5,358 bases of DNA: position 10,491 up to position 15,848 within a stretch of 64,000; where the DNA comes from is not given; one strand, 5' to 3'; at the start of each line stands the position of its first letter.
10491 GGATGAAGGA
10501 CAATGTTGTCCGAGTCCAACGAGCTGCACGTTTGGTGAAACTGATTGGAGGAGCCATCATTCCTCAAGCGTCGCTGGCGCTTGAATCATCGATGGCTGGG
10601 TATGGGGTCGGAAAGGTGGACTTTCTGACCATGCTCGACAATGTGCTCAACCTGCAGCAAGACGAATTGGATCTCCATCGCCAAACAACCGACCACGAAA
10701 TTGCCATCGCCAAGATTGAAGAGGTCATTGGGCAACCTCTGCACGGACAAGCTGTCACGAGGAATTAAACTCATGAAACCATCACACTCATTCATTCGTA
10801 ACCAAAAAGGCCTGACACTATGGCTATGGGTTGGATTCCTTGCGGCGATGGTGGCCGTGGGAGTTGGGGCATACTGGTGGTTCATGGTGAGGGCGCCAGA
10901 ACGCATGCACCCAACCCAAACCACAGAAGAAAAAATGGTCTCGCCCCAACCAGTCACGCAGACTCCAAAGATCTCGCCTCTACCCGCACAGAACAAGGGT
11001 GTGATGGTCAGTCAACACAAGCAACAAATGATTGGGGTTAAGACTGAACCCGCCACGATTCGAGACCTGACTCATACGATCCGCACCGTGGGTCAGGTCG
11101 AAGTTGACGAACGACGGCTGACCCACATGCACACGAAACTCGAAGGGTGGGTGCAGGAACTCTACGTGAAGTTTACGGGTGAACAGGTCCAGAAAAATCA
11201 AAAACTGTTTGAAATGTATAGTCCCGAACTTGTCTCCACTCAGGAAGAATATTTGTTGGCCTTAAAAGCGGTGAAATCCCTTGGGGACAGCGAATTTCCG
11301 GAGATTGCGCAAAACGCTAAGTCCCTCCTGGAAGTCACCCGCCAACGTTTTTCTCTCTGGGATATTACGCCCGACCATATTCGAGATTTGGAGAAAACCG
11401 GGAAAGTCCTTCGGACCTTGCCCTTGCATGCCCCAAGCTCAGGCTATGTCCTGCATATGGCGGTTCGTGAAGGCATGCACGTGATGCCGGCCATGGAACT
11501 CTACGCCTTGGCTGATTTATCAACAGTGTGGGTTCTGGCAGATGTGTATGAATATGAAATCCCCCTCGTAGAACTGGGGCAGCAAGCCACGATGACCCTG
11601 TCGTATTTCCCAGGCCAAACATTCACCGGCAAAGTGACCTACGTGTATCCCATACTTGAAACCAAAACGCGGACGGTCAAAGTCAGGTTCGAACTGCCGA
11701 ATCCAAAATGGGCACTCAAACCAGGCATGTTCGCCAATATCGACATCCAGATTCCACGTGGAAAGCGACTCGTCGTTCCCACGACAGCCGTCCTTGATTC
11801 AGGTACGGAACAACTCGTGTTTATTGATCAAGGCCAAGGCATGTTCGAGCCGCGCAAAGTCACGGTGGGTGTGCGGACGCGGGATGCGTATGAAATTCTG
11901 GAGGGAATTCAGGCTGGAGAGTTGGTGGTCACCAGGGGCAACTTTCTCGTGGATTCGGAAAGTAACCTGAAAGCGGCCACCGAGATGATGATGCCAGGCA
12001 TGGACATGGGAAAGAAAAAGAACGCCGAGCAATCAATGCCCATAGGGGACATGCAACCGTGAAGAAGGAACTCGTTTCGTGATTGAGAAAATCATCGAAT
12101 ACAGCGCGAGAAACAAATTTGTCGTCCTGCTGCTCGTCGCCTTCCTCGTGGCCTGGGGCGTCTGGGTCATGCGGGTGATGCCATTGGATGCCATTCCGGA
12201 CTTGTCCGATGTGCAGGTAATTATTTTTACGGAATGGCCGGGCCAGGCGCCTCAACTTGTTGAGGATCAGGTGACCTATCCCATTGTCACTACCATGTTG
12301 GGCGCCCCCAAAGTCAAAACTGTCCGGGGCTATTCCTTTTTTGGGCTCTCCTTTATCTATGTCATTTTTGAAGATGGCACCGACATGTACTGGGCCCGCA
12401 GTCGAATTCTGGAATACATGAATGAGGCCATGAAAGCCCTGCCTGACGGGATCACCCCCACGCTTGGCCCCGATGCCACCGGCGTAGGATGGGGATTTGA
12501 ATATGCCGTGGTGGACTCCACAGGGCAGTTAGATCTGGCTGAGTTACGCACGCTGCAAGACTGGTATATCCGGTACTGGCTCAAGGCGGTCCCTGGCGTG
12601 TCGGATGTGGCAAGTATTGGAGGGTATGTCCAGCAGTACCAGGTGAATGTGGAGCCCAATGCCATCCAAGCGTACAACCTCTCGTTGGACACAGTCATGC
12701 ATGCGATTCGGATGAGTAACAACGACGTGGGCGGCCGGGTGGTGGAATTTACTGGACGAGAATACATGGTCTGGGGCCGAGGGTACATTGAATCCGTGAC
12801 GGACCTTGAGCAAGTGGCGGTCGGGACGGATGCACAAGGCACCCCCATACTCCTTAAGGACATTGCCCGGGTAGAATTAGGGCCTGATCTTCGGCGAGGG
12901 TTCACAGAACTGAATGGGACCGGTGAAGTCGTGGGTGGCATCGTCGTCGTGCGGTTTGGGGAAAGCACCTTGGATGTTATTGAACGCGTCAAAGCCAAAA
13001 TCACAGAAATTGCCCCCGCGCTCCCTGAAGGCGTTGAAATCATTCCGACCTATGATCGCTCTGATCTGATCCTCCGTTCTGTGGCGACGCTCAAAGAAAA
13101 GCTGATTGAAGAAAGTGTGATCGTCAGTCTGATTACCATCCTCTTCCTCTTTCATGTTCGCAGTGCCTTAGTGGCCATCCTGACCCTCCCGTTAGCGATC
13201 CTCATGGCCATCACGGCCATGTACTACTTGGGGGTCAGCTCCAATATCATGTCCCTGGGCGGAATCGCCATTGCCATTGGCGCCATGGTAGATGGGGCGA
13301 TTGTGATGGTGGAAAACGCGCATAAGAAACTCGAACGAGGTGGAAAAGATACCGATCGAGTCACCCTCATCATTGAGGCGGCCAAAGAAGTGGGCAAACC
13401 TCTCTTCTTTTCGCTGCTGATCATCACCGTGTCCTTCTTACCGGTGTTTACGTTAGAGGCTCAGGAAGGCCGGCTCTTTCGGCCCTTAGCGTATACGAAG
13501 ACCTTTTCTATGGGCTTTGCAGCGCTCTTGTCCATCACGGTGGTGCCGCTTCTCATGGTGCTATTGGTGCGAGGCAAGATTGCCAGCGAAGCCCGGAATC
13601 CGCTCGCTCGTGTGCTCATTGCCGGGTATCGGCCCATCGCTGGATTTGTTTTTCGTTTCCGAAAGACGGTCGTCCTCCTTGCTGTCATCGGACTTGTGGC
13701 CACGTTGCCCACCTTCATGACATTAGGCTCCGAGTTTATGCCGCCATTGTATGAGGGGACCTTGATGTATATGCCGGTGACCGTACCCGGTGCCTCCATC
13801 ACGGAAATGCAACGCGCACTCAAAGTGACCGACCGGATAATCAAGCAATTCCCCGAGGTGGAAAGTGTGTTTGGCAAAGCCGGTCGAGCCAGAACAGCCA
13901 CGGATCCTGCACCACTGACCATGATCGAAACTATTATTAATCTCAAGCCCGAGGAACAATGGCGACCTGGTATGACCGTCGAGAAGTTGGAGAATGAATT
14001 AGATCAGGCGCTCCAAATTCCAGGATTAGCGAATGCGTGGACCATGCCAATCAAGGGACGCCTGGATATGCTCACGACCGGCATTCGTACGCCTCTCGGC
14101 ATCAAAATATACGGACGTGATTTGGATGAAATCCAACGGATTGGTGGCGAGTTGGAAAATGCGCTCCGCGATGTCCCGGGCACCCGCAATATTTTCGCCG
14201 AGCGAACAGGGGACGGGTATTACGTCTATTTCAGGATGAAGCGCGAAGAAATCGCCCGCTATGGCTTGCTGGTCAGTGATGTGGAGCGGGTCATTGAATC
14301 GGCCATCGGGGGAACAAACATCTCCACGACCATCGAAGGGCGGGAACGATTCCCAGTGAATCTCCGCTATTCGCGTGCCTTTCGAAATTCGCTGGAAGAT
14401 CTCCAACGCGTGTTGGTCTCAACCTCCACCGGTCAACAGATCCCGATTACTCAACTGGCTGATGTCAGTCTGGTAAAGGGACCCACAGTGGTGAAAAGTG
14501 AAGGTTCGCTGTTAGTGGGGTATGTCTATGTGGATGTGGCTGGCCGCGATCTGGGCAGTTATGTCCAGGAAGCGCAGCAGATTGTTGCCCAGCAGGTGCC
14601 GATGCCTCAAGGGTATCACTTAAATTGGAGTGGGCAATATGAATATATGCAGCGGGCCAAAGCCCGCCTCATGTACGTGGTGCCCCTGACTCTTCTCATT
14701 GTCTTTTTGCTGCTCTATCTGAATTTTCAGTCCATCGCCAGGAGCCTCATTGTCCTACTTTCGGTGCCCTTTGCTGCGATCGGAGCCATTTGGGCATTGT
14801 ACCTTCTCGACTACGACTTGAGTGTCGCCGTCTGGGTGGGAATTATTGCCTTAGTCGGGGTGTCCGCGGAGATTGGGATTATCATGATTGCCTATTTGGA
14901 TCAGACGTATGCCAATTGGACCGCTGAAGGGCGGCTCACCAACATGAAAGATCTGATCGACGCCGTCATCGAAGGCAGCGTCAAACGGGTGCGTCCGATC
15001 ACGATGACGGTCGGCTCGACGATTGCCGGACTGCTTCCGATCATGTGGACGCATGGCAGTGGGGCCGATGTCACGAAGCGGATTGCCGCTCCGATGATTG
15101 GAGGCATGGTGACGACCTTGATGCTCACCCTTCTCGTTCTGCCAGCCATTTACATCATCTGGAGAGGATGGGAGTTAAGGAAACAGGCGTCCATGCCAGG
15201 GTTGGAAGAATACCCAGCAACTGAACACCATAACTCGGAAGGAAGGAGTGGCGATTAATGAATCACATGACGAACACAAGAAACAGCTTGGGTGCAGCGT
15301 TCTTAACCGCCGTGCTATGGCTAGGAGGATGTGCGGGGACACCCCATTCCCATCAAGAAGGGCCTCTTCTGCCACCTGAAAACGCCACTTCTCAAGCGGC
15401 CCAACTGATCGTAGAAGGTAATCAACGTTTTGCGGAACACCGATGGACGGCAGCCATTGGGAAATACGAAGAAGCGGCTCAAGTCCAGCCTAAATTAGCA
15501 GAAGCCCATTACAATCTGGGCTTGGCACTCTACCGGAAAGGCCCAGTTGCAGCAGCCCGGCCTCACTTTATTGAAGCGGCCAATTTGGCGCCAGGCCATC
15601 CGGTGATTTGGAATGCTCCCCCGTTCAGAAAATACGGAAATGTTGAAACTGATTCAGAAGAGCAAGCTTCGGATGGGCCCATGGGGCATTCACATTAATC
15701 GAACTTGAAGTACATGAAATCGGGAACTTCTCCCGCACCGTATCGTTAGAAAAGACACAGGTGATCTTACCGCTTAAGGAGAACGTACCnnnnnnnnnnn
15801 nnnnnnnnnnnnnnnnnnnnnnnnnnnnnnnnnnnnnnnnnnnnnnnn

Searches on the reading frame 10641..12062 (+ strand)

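Call 7: search_protein_families(library=pfam, proteins=[window:10641-12062:+], max_evalue=0.01)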
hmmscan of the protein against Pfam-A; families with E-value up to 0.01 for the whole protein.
window:10641-12062:+ (473 aa): 3 families
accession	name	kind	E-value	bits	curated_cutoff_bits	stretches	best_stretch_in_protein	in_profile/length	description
PF16576.10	HlyD_D23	-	9.3e-83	277.1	30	1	143-365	2-214/214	Barrel-sandwich domain of CusB or HlyD membrane-fusion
PF13437.12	HlyD_3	-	9.8e-16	58.9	22.2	1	262-362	2-106/106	HlyD family secretion protein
PF16572.11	HlyD_D4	-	0.00011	22.4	26.4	1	189-255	1-54/55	Long alpha hairpin domain of cation efflux system protein, CusB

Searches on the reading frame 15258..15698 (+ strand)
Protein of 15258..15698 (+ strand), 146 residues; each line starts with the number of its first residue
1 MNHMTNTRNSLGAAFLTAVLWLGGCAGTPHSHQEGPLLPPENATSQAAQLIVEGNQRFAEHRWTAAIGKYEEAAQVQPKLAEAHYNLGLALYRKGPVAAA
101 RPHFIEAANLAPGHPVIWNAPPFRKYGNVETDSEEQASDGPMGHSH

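Call 7: search_protein_families(library=pfam, proteins=[window:15258-15698:+], max_evalue=0.01)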
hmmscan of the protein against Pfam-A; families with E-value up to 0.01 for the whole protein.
window:15258-15698:+ (146 aa): 8 families
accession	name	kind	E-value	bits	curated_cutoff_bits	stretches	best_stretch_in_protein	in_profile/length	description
PF13414.12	TPR_11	-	1.1e-10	41.4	26.8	1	54-95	1-42/42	TPR repeat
PF13432.12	TPR_16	-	6.8e-07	30.1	32.7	1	54-115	4-65/65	Tetratricopeptide repeat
PF07719.23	TPR_2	-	9.6e-07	28.9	27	1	81-114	1-34/34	Tetratricopeptide repeat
PF14559.12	TPR_19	-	0.001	19.8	25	1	58-119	2-63/68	Tetratricopeptide repeat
PF00515.34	TPR_1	-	0.0013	18.9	27.8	0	81-112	1-32/34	Tetratricopeptide repeat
PF13424.12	TPR_12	-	0.0026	18.3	30.1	0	80-111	2-33/77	Tetratricopeptide repeat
PF13428.12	TPR_14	-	0.0065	17.5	23.5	0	82-119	2-39/44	Tetratricopeptide repeat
PF13431.12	TPR_17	-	0.0092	16.6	24.4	0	70-95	2-27/34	Tetratricopeptide repeat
